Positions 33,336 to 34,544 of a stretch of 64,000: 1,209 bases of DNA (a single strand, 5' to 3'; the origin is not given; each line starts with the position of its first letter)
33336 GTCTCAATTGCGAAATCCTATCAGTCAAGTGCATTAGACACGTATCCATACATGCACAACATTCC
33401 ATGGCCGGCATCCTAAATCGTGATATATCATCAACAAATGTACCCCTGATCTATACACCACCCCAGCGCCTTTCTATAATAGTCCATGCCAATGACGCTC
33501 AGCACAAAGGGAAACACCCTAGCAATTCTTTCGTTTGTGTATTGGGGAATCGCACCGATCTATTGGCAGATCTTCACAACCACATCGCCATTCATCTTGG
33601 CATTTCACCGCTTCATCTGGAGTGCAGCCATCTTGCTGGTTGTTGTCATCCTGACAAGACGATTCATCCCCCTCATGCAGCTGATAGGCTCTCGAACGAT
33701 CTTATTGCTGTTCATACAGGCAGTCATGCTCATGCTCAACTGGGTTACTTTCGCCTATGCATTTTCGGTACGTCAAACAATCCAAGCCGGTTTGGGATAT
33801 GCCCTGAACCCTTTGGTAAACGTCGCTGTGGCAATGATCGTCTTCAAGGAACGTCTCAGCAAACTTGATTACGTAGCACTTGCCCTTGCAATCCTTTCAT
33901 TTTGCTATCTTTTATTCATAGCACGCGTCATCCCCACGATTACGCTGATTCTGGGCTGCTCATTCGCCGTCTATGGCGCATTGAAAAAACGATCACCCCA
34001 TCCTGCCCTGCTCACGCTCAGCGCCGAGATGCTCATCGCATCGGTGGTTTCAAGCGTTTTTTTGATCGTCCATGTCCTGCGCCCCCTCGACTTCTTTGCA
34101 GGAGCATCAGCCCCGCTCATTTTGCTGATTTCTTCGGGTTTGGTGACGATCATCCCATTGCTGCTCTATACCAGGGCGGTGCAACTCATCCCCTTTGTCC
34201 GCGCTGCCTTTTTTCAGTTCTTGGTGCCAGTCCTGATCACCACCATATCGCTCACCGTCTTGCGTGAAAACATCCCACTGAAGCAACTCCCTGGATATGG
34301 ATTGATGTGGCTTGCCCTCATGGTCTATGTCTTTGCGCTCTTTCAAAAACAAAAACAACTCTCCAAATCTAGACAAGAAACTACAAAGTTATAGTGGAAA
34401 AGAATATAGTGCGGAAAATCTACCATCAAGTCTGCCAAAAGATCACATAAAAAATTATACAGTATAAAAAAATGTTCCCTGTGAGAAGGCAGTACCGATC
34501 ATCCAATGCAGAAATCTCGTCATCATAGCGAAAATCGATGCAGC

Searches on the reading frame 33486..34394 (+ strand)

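Call 75: search_protein_families(library=pfam, proteins=[window:33486-34394:+], max_evalue=0.001)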
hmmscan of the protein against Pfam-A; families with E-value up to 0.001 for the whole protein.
window:33486-34394:+ (302 aa): 1 family
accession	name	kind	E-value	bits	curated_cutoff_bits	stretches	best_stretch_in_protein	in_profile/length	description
PF00892.27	EamA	-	3.1e-17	63.5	28.2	2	8-142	2-133/135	EamA-like transporter family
